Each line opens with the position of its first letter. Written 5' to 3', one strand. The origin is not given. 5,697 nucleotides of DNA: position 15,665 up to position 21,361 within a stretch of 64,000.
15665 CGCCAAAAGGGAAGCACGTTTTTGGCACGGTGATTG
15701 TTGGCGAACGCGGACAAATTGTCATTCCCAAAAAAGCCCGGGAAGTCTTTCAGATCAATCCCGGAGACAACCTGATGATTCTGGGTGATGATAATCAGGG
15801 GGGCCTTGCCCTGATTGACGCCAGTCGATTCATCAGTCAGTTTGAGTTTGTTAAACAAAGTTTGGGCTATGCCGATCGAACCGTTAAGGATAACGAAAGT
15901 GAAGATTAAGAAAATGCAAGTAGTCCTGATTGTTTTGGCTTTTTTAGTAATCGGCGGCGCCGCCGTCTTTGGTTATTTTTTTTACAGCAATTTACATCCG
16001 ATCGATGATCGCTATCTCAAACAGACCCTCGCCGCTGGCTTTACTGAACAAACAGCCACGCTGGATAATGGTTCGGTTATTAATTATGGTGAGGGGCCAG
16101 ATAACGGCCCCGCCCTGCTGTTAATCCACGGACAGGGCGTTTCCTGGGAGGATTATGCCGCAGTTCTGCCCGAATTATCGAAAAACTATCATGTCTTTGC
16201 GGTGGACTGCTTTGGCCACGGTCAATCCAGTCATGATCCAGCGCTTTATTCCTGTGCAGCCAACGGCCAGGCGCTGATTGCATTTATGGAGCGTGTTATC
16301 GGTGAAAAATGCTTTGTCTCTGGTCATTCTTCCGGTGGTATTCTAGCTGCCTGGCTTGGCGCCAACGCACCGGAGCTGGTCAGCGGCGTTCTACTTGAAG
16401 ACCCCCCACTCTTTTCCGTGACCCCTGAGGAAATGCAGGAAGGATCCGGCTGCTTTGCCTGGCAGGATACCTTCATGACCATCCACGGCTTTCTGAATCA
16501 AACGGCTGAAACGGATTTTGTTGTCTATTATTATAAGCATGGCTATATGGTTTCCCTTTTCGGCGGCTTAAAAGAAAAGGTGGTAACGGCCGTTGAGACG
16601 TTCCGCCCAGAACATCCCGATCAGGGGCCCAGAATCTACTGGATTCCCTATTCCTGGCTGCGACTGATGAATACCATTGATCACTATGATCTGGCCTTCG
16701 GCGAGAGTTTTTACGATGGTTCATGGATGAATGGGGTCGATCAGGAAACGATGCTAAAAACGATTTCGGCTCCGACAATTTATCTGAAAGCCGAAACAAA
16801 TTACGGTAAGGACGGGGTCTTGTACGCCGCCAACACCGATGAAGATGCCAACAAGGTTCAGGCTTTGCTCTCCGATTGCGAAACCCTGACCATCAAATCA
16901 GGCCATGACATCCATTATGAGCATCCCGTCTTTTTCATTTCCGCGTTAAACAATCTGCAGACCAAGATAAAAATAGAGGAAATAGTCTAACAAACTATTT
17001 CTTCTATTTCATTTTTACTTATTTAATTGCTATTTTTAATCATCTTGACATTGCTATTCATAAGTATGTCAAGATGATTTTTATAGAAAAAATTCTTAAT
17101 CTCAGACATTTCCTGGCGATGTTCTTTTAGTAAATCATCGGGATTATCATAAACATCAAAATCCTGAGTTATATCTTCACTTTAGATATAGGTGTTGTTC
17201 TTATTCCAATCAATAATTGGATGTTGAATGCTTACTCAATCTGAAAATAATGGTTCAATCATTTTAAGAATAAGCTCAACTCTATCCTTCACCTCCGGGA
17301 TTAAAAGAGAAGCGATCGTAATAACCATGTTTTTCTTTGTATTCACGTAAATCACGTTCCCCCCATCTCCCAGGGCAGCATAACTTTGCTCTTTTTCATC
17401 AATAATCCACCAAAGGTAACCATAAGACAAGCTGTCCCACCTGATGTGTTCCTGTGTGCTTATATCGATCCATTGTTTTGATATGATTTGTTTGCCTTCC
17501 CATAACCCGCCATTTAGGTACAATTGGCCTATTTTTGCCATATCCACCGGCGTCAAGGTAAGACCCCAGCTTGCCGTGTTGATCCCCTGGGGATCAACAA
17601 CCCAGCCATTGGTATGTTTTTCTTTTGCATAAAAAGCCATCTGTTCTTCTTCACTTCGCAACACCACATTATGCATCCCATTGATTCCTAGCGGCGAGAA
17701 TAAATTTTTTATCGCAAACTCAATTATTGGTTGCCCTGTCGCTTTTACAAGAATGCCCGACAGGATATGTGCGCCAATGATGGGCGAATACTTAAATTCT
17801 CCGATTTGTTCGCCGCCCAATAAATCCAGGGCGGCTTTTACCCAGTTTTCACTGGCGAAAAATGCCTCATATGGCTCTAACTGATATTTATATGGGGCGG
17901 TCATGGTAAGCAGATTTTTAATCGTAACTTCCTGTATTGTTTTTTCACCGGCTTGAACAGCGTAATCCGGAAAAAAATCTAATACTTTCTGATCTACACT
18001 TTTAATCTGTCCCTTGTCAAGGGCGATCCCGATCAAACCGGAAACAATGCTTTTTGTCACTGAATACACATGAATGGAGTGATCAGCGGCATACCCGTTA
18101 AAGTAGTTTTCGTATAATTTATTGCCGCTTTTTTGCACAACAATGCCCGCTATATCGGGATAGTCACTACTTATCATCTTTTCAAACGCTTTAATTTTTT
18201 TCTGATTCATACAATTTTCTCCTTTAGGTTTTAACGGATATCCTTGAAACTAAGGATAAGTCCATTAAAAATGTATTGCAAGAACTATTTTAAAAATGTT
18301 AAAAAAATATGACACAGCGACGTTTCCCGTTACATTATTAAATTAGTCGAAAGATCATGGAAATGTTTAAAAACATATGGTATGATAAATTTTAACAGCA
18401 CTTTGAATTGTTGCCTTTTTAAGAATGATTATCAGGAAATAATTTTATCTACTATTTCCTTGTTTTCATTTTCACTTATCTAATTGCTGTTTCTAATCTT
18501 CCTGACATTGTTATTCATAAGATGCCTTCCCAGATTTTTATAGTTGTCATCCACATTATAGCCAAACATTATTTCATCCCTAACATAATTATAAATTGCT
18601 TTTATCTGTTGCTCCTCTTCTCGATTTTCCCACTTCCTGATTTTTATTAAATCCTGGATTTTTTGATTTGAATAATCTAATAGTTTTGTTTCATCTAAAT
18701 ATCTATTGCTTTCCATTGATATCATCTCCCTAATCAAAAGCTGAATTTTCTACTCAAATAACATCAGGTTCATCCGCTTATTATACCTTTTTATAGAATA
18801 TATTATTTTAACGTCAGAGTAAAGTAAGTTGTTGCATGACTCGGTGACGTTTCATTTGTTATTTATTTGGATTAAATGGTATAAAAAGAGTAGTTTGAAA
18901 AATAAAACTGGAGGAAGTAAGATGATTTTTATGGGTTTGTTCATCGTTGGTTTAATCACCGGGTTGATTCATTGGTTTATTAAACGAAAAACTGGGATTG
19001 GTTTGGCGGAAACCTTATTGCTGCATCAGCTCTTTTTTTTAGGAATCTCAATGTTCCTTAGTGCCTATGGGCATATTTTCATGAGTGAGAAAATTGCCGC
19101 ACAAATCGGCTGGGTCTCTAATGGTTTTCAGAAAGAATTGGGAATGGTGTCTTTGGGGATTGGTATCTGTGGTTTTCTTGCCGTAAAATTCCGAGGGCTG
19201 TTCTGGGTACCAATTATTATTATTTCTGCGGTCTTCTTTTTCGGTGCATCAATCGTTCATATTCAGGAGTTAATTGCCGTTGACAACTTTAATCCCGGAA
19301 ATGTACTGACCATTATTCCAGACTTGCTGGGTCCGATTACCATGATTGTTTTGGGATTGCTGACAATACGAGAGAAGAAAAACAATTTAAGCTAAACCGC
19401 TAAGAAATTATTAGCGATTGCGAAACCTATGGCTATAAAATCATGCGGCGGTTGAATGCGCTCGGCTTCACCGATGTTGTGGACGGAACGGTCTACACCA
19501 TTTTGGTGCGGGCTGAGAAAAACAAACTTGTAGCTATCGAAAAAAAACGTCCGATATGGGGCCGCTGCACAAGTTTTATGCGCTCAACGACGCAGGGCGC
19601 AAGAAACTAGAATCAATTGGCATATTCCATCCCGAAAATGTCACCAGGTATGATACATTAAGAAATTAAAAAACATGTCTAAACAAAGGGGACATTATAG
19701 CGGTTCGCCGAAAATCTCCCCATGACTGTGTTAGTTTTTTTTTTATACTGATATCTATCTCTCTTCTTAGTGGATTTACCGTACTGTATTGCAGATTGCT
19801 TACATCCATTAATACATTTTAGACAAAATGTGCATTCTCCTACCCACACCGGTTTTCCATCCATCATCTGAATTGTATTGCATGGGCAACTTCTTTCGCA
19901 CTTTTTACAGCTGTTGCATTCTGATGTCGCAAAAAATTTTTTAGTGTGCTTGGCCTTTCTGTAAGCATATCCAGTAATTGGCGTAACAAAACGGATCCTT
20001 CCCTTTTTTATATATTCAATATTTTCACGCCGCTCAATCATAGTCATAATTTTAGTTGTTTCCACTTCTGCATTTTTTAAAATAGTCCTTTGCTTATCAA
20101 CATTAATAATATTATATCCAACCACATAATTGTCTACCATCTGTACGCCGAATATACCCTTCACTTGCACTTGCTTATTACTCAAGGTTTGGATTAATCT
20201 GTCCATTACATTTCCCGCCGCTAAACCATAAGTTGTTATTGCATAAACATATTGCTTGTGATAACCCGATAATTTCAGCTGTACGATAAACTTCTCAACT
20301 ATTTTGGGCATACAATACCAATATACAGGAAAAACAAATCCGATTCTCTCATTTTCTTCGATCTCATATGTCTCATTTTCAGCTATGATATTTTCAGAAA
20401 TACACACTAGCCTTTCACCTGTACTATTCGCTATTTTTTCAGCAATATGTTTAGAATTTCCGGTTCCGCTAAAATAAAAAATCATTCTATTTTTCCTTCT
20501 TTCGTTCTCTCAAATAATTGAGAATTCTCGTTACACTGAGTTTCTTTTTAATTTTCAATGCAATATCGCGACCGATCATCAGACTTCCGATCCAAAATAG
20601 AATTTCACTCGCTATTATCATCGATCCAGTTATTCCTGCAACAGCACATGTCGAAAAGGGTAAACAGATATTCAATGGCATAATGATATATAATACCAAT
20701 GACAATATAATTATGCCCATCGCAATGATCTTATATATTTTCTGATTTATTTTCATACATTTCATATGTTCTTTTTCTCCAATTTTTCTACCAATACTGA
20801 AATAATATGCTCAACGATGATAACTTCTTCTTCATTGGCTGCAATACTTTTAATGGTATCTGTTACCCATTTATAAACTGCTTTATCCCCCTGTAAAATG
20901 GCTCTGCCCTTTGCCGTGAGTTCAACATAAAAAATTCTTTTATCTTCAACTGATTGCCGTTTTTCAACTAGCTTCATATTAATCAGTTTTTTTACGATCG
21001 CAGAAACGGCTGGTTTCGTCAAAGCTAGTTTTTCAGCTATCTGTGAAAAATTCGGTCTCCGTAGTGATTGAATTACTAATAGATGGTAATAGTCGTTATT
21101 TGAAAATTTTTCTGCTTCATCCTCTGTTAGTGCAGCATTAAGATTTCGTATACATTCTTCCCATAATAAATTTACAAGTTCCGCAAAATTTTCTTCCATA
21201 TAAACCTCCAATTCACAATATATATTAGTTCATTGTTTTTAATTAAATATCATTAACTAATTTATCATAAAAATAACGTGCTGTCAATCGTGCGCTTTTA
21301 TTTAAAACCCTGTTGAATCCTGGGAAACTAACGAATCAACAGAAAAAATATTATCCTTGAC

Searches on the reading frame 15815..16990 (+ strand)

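Call 73: search_protein_families(library=pfam, proteins=[window:15815-16990:+], max_evalue=0.00001)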
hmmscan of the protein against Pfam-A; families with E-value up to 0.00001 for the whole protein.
window:15815-16990:+ (391 aa): 3 families
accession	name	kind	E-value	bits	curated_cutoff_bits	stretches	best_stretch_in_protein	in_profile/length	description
PF12697.13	Abhydrolase_6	-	3.8e-15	57.6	26.3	1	101-374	1-214/217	Alpha/beta hydrolase family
PF00561.26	Abhydrolase_1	-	6.5e-14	52.6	25.8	1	99-210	1-116/245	alpha/beta hydrolase fold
PF12146.15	Hydrolase_4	-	8e-10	38.9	27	1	100-197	6-109/239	Serine aminopeptidase, S33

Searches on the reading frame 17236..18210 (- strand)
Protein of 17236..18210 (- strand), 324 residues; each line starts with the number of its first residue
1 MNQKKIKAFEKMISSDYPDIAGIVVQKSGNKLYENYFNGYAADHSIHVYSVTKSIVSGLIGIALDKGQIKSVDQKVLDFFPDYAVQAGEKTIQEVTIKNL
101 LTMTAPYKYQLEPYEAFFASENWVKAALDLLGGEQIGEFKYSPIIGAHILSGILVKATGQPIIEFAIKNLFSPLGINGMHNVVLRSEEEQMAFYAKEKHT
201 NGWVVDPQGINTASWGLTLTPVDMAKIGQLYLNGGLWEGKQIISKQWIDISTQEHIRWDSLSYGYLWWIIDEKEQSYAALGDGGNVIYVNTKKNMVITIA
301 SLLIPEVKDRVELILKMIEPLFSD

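Call 6: search_protein_families(library=pfam, proteins=[window:17236-18210:-])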
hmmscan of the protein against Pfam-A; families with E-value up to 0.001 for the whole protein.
window:17236-18210:- (324 aa): 1 family
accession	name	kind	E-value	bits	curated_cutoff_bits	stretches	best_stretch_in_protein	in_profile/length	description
PF00144.29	Beta-lactamase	-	1.5e-24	87.2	27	1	22-301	18-308/329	Beta-lactamase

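Call 7: search_protein_families(library=ncbifam, proteins=[window:17236-18210:-])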
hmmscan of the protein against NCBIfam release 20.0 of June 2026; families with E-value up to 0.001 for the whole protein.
window:17236-18210:- (324 aa): 3 families
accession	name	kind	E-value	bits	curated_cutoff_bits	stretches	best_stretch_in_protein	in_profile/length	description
NF045925.1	3-sucCA_synth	equivalog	5e-33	114.3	800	2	202-307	212-316/498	3-succinylated cholic acid synthase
NF038269.1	lipase_LipE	equivalog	0.0002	20.6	750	1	43-177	85-218/407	lipase LipE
NF052353.1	EstBLacLipLMycb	equivalog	0.00042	19.3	650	1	40-180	69-205/420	esterase/beta-lactamase LipL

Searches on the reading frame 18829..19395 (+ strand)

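Call 73: search_protein_families(library=pfam, proteins=[window:18829-19395:+], max_evalue=0.00001)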
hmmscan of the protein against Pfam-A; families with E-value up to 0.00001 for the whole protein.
window:18829-19395:+ (188 aa): 1 family
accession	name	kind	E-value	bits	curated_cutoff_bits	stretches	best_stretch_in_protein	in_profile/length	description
PF20589.3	DUF6790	-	2e-34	119.2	27.1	1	33-183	3-156/158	Family of unknown function (DUF6790)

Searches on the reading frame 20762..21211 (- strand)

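Call 6: search_protein_families(library=pfam, proteins=[window:20762-21211:-])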
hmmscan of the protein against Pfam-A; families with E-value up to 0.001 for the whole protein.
window:20762-21211:- (149 aa): 8 families
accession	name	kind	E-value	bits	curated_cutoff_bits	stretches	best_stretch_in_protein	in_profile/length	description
PF01047.28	MarR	-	1.2e-09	38.3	24.6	1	43-93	8-58/59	MarR family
PF13463.12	HTH_27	-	1.9e-09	38.1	22.2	1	44-102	9-68/68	Winged helix DNA-binding domain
PF12802.13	MarR_2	-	2.3e-09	37.7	27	1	54-93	22-61/61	MarR family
PF22381.2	Staph_reg_Sar_Rot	-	3.4e-08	33.9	27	1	37-106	13-82/85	Transcriptional regulator SarA/Rot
PF13412.12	HTH_24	-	0.0002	21.3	21.9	1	54-83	19-48/48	Winged helix-turn-helix DNA-binding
PF14394.12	DUF4423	-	0.00039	20.7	30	1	27-130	9-117/165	Domain of unknown function (DUF4423)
PF13601.12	HTH_34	-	0.00059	20.4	27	0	51-105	13-68/80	Winged helix DNA-binding domain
PF21984.2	DnaD_N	-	0.00084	19.9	27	0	53-95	36-78/101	DnaD N-terminal domain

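Call 7: search_protein_families(library=ncbifam, proteins=[window:20762-21211:-])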
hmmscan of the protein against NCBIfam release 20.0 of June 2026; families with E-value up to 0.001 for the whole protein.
window:20762-21211:- (149 aa): 19 families
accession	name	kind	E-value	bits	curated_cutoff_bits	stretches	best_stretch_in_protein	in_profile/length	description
NF038251.1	AdcR_fam_Zn_TF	equivalog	3e-10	40.5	175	1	41-143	38-142/143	zinc-dependent MarR family transcriptional regulator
NF053814.1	teico_TcaR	equivalog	6.2e-10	39.3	170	1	36-139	36-143/151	MarR family transcriptional regulator TcaR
NF050133.1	TransRegFabT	equivalog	1.3e-09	38.5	200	1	31-137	22-127/138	fatty acid biosynthesis transcriptional regulator FabT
NF045593.1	bilirub_TF_BilQ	equivalog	3.8e-09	36.3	125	1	33-131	25-124/135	bilirubin utilization transcriptional regulator BilQ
TIGR02337.1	HpaR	equivalog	7.1e-08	32.3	121.2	1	46-110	36-100/130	homoprotocatechuate degradation operon regulator HpaR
NF052638.1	TransRegOhrRVib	equivalog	3.1e-06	27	200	1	39-144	38-140/141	transcriptional regulator OhrR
NF047395.1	TransRegLtdR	equivalog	4e-06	26.6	250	1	68-129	81-142/166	transcriptional regulator LdtR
NF053777.1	Saro0803TransReg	equivalog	4.1e-06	26.5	200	1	56-133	55-132/140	Saro_0803 family transcriptional regulator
NF040939.2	trans_reg_lrs14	equivalog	2e-05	24.6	90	1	36-91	19-75/103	Lrs14 family HTH-type transcriptional regulator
NF053755.1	MsvR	equivalog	2e-05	24.4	220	1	51-141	25-116/236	transcriptional factor MsvR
NF010349.0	PRK13777.1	equivalog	8.1e-05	22.1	153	1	39-127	47-135/190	HTH-type transcriptional regulator Hpr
TIGR01889.1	Staph_reg_Sar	paralog_domain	0.00011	22.4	62.6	1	51-103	42-94/109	staphylococcal accessory regulator family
NF052438.1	TransRegRv0880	equivalog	0.00011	22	220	1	59-142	55-140/143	Rv0880 family HTH-type transcriptional regulator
NF002926.0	PRK03573.1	equivalog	0.00012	22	120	1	56-146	50-135/144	transcriptional regulator SlyA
NF045990.1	TransRegCbbRRhodb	equivalog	0.00014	21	450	1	53-127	21-93/304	LysR family regulator CbbR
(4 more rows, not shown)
